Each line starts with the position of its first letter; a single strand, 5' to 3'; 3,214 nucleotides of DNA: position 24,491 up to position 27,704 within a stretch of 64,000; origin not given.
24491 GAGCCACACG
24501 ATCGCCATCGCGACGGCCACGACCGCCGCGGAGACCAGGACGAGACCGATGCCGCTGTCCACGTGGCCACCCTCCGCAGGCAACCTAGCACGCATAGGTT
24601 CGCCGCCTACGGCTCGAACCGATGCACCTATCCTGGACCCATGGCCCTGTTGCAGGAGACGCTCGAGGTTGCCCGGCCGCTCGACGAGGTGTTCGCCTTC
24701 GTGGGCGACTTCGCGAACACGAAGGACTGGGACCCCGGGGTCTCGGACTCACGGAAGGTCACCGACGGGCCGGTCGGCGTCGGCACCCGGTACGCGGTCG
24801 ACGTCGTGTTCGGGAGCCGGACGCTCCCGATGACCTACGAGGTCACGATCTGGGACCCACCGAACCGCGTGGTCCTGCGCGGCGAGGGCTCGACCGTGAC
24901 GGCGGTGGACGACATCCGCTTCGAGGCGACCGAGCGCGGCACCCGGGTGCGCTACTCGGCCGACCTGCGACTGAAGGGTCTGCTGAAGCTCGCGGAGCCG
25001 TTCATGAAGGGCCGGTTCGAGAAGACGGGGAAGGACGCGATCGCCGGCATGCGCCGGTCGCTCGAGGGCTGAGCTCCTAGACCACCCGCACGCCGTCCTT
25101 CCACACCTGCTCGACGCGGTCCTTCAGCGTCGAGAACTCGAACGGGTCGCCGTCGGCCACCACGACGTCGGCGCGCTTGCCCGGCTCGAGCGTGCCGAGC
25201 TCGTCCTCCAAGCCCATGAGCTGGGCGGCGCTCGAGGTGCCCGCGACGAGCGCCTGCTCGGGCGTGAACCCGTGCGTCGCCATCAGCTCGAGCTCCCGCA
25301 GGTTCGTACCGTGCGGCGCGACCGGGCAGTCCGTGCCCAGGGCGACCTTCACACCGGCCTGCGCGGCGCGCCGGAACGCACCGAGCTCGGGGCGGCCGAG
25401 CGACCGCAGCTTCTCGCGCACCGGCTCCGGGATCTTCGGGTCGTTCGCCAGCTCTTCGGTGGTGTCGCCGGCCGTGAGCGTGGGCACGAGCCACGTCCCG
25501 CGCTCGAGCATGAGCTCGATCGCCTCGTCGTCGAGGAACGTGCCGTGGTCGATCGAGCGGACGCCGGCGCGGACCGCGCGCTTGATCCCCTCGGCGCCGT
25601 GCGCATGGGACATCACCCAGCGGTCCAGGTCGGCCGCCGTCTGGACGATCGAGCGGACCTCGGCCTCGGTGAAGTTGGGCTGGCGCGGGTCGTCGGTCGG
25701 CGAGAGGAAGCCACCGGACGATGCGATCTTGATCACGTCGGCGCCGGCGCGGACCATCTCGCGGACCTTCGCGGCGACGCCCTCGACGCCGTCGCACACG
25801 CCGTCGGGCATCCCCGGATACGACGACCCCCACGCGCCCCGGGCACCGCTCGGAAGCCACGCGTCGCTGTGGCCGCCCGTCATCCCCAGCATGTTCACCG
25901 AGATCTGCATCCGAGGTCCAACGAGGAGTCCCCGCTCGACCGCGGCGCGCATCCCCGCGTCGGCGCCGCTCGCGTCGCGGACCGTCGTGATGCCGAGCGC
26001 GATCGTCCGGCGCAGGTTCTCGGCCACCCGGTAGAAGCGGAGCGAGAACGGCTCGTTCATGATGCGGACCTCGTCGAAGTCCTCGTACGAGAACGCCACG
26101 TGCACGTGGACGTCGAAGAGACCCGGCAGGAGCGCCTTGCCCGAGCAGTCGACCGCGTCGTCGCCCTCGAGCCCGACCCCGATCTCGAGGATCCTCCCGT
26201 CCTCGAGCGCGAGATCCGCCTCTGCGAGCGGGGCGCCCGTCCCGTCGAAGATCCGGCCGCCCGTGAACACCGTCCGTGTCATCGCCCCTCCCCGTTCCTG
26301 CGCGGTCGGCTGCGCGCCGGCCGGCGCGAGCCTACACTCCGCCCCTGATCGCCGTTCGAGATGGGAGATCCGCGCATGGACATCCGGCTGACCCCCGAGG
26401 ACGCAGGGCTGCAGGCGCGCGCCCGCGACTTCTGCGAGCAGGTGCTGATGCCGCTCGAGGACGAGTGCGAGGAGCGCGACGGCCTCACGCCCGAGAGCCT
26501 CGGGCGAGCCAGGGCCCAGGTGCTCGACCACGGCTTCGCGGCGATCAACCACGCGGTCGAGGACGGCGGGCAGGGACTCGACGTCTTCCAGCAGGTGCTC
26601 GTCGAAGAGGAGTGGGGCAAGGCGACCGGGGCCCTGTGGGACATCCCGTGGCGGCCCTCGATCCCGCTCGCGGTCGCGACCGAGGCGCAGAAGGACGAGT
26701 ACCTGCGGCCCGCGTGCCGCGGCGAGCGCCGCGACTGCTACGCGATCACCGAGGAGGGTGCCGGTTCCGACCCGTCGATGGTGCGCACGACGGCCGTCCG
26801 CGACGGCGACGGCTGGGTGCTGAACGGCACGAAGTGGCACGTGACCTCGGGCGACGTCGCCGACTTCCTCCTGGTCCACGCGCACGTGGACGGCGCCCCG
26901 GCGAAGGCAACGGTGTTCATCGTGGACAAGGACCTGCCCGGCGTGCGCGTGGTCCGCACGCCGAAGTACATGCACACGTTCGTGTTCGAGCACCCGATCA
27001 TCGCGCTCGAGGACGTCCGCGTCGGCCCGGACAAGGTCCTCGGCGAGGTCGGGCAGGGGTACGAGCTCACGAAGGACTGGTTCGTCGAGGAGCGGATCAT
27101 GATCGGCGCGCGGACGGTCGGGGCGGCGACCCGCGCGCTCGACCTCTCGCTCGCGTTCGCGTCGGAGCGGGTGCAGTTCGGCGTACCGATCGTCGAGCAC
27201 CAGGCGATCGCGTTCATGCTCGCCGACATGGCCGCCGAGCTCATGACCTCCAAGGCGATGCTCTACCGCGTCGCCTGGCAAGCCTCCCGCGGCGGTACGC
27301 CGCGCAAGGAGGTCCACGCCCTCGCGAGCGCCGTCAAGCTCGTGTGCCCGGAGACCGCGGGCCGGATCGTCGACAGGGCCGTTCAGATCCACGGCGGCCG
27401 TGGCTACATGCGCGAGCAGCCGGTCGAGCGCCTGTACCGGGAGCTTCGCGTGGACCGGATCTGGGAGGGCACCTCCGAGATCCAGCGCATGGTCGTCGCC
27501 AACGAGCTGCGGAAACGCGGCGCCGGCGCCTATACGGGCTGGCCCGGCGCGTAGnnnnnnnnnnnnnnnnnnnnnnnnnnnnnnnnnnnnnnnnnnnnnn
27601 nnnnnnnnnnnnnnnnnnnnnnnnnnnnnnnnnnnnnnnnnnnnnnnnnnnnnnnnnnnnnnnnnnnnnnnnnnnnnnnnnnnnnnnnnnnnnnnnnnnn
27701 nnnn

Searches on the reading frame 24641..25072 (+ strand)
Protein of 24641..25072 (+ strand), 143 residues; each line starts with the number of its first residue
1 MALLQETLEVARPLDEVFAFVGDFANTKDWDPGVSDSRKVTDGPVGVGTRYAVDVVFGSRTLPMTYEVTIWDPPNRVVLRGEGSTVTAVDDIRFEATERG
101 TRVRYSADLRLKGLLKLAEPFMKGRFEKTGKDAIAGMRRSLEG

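Call 59: search_protein_families(library=pfam, proteins=[window:24641-25072:+], max_evalue=0.00001)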
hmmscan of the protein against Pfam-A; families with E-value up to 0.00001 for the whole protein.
window:24641-25072:+ (143 aa): 3 families
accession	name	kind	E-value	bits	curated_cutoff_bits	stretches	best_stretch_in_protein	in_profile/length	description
PF10604.15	Polyketide_cyc2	-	8.6e-19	68.7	27.4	1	2-142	2-142/142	Polyketide cyclase / dehydrase and lipid transport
PF03364.25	Polyketide_cyc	-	8.3e-08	33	23.4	1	10-137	1-125/126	Polyketide cyclase / dehydrase and lipid transport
PF06240.19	COXG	-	3.4e-06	27.3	22.2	1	8-141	3-139/140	Carbon monoxide dehydrogenase subunit G (CoxG)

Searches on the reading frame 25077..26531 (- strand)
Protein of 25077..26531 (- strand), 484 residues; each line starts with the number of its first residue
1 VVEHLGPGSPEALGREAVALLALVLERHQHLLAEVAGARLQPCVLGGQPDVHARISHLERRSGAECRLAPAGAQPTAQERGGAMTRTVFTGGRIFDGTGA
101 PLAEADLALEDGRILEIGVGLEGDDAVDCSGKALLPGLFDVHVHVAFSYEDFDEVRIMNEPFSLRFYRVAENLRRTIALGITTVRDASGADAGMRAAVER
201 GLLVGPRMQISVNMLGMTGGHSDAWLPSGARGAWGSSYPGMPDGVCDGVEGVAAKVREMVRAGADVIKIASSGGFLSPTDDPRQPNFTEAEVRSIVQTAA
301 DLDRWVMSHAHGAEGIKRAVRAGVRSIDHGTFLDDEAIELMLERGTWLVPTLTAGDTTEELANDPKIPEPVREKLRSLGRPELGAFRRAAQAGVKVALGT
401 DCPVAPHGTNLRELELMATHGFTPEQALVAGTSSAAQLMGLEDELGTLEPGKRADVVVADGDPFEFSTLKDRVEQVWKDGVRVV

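Call 59: search_protein_families(library=pfam, proteins=[window:25077-26531:-], max_evalue=0.00001)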
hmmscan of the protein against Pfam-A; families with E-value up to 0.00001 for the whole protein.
window:25077-26531:- (484 aa): 2 families
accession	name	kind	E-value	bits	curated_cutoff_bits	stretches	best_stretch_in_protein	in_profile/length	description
PF01979.26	Amidohydro_1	-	5.8e-50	170.9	25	1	134-482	2-344/345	Amidohydrolase family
PF07969.17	Amidohydro_3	-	3.1e-24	86.7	29.7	1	173-484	165-472/472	Amidohydrolase family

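Call 75: search_protein_families(library=ncbifam, proteins=[window:25077-26531:-], max_evalue=1e-15)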
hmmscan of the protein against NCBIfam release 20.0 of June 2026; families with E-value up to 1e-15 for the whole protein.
window:25077-26531:- (484 aa): 2 families
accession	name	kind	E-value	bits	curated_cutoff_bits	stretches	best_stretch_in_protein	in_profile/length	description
NF051886.1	XaaProDiPepCaul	equivalog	6.2e-89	298.8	500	1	98-481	12-395/398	Xaa-Pro dipeptidase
NF006056.0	PRK08204.1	subfamily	6e-17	61.5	391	0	408-476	328-396/449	hypothetical protein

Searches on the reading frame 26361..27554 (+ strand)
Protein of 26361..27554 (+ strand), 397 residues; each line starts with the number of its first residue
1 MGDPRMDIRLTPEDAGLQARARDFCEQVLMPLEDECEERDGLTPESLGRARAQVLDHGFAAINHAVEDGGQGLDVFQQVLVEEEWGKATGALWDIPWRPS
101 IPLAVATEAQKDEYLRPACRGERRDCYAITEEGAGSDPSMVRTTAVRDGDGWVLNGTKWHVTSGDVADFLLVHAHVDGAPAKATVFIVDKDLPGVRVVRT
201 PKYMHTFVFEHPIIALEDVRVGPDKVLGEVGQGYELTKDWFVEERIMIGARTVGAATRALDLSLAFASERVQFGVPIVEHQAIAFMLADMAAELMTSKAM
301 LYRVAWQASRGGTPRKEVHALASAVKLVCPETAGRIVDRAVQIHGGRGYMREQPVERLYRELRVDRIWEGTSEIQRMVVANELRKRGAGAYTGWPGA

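Call 46: search_protein_families(library=ncbifam, proteins=[window:26361-27554:+], max_evalue=1e-10)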
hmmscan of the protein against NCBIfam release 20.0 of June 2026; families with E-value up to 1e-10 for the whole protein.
window:26361-27554:+ (397 aa): 18 families
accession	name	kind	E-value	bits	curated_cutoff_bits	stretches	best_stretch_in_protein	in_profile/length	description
NF042972.1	AcrlCoAredClosAcrC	equivalog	2e-73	247.3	640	1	6-383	1-376/378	acryloyl-CoA reductase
NF058590.1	AcCoDHFadEBacil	equivalog_domain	2e-62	211.5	600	1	11-386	22-413/586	acyl-CoA dehydrogenase FadE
NF043006.1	CyhCrbnylCoADH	equivalog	1.7e-56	191.8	650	1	100-386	94-378/380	cyclohexane-1-carbonyl-CoA dehydrogenase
NF042439.1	SulpropCoADesulf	equivalog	8.9e-51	172.8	600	1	53-383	32-370/379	3-sulfinopropanoyl-CoA desulfinase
NF053553.1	prodigi_MBC_PigA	equivalog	2.2e-49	168.6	500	1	6-383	1-379/381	prodigiosin MBC biosynthesis dehydrogenase PigA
NF008997.0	PRK12341.1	equivalog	2.2e-47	161.9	537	1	6-385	1-378/382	acyl-CoA dehydrogenase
NF045652.1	ProlPCPDhRedW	equivalog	6e-46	157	650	1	105-384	98-374/376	L-prolyl-[peptidyl-carrier protein] dehydrogenase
NF002885.1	PRK03354.1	equivalog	5.4e-45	154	540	1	49-383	41-373/378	crotonobetainyl-CoA dehydrogenase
NF045552.1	GlutCoADH_Des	equivalog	1.7e-44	152.6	470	1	6-382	1-378/387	glutaryl-CoA dehydrogenase Acd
TIGR03207.1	cyc_hxne_CoA_dh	equivalog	4.1e-35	121.2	575.35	1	11-382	2-370/372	cyclohexanecarboxyl-CoA dehydrogenase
NF052270.1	Staph_DH_FadE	equivalog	4.5e-32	111.3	600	1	107-387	122-397/400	acyl-CoA dehydrogenase FadE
TIGR03203.1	pimD_small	equivalog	4.7e-23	81.9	652.7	1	56-363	48-356/378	pimeloyl-CoA dehydrogenase small subunit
NF037942.1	ac_ACP_DH_MbtN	equivalog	4.5e-22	78.3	700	1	111-384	93-366/376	mycobactin biosynthesis acyl-ACP dehydrogenase MbtN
NF008594.0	PRK11561.1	equivalog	1.2e-16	60.2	545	1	129-386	184-442/540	isovaleryl-CoA dehydrogenase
NF007000.1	PRK09463.1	subfamily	1.6e-14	53.2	600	1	106-351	140-400/726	acyl-CoA dehydrogenase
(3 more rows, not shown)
